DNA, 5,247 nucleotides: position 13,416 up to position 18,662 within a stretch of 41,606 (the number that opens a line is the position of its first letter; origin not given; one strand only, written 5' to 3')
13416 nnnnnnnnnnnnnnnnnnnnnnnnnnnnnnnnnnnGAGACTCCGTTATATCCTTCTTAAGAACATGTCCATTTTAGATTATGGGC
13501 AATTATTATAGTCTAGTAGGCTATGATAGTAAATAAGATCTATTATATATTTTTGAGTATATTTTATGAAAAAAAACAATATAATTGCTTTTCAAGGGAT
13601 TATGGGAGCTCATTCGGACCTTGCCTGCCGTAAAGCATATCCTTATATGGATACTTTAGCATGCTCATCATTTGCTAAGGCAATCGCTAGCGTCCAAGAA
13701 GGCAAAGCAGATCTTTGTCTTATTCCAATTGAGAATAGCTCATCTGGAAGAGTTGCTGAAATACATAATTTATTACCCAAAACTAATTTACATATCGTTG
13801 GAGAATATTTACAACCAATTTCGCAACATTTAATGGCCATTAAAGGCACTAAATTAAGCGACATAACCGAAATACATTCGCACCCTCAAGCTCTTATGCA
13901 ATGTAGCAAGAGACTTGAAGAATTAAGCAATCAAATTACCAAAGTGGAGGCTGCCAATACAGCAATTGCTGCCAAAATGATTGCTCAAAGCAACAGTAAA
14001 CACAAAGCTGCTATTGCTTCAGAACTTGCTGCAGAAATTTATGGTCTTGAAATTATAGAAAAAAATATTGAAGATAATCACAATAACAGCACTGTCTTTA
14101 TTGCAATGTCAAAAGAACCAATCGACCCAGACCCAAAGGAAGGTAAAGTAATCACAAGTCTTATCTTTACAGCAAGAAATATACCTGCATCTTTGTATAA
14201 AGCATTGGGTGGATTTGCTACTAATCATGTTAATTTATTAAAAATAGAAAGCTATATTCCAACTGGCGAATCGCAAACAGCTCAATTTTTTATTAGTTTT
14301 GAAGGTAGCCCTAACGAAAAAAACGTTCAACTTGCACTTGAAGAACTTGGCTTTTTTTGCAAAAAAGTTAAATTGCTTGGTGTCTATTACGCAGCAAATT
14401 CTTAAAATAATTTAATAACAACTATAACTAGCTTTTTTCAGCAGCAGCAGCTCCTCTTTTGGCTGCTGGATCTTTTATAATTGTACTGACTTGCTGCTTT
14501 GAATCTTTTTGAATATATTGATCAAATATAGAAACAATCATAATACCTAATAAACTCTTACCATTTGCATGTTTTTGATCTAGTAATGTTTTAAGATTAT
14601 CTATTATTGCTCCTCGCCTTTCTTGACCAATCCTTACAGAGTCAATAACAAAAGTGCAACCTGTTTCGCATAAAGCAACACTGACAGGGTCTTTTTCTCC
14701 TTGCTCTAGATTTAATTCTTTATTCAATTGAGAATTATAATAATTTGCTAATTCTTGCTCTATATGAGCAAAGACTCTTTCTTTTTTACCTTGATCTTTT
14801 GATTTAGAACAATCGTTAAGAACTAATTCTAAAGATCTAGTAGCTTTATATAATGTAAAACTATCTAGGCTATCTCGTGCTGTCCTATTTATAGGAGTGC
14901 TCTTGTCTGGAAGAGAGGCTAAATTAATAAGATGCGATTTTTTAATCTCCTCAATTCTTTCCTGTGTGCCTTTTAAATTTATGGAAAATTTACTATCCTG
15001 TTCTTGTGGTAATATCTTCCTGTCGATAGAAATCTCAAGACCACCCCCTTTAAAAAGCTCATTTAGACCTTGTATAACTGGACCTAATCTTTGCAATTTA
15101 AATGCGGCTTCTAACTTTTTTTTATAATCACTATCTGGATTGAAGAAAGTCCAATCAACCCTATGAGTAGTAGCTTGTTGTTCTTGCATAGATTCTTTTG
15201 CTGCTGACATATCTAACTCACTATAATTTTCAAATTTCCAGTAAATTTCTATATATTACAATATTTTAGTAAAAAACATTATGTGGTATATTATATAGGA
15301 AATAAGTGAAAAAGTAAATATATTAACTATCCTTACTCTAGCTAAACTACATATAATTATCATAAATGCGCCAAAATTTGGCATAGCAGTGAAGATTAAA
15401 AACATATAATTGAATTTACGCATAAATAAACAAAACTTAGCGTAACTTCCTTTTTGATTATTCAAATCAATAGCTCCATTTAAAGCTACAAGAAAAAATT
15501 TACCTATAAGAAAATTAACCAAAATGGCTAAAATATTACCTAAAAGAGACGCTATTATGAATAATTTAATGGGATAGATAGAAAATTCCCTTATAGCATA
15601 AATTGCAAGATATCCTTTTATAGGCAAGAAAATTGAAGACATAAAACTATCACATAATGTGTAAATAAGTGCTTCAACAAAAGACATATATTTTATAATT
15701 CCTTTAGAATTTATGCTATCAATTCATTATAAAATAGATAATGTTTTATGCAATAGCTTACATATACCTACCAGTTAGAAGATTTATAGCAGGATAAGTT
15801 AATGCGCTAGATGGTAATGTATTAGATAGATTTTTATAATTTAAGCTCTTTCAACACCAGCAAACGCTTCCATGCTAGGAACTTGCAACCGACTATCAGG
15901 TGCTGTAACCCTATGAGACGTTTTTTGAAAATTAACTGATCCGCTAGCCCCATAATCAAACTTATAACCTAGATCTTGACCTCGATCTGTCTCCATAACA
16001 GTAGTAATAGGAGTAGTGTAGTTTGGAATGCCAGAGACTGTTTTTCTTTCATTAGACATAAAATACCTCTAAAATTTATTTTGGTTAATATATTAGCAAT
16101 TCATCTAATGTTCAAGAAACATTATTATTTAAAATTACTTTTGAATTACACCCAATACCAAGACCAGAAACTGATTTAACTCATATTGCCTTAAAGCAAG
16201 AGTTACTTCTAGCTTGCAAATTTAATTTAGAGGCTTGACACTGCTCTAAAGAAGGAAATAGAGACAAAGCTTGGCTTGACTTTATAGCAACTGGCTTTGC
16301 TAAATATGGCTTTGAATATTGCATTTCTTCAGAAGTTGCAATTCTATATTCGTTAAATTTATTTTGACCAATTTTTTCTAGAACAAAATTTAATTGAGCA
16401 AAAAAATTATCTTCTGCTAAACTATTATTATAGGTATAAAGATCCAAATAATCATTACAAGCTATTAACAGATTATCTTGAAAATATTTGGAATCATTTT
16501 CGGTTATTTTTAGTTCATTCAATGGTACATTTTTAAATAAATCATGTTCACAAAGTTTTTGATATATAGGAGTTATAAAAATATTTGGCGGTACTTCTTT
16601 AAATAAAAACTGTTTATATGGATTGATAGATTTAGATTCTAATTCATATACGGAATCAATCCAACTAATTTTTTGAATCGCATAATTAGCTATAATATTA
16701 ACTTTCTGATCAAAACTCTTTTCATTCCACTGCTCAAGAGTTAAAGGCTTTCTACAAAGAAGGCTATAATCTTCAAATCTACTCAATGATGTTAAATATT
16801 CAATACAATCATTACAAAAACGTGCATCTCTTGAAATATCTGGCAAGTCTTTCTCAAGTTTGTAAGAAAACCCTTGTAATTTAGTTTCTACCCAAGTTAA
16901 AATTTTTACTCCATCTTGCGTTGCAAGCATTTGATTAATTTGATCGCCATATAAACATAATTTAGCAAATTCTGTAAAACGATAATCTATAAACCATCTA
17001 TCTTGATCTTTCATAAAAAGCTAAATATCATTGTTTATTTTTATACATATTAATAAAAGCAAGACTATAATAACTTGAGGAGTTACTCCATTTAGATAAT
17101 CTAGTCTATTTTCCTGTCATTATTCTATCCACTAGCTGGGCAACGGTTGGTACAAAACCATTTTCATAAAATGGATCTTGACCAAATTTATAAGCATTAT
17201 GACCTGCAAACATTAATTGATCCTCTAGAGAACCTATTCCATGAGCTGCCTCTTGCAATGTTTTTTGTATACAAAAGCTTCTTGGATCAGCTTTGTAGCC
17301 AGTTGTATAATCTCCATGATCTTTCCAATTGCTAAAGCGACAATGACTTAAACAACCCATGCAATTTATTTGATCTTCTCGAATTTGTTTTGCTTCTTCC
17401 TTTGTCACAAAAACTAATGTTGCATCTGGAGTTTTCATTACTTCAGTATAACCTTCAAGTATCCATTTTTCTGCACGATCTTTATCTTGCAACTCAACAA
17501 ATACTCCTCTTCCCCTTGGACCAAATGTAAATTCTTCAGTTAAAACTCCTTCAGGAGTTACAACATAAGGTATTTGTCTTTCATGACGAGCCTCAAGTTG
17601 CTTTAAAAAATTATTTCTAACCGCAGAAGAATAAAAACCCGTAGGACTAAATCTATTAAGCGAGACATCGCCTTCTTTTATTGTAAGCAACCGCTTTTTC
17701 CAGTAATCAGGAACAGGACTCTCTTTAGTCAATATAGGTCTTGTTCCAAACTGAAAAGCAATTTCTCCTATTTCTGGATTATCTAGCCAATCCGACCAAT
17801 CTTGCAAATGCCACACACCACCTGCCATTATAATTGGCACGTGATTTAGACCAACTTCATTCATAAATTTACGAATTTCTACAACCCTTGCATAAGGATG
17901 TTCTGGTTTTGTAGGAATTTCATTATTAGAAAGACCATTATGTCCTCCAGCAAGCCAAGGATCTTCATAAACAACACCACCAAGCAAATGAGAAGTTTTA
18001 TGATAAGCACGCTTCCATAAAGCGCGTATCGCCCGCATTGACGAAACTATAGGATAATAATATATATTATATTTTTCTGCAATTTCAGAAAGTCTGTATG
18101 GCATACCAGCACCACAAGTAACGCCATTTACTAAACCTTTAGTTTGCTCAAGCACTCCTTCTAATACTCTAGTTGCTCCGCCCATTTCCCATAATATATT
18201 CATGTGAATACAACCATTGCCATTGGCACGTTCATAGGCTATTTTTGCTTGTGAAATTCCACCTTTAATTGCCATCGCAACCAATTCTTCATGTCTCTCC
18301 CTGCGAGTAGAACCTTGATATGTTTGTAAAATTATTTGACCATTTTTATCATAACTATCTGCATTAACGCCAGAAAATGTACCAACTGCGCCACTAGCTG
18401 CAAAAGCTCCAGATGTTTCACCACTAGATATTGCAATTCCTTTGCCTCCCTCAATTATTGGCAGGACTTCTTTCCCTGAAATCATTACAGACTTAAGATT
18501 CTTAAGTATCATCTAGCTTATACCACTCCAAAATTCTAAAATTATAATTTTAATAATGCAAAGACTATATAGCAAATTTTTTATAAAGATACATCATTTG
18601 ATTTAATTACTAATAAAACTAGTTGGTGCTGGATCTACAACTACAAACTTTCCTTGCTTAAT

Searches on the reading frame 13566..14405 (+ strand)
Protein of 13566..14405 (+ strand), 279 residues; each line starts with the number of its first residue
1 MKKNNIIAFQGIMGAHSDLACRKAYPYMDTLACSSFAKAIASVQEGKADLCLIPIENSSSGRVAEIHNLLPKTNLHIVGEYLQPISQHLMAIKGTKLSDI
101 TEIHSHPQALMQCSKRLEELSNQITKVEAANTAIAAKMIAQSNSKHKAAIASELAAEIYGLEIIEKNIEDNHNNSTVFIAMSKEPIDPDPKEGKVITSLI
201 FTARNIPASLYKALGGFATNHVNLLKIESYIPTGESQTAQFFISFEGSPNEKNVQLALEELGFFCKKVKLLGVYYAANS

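Call 6: search_protein_families(library=pfam, proteins=[window:13566-14405:+])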
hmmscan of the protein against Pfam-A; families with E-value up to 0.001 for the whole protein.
window:13566-14405:+ (279 aa): 1 family
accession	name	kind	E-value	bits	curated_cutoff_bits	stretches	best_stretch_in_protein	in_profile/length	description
PF00800.23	PDT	-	3.8e-55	186.9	25.2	1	7-184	1-179/181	Prephenate dehydratase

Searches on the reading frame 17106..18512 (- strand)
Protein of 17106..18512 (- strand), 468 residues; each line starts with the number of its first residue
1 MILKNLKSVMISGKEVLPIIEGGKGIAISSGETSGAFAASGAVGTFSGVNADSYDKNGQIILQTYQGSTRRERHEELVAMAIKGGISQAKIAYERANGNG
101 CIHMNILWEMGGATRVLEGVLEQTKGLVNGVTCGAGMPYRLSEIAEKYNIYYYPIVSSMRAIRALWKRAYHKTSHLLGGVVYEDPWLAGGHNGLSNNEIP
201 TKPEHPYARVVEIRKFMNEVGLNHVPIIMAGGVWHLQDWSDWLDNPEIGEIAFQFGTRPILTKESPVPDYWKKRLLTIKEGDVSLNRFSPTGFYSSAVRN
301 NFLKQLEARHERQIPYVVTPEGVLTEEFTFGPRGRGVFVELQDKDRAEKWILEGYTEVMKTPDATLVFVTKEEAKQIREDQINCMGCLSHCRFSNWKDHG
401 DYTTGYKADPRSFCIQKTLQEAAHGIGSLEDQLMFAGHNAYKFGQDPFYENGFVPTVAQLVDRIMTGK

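Call 36: search_protein_families(library=pfam, proteins=[window:17106-18512:-])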
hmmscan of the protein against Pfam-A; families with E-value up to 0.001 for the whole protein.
window:17106-18512:- (468 aa): 1 family
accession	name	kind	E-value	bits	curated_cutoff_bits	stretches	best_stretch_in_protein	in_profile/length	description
PF03060.21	NMO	-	1.5e-12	48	28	1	125-320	111-285/331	Nitronate monooxygenase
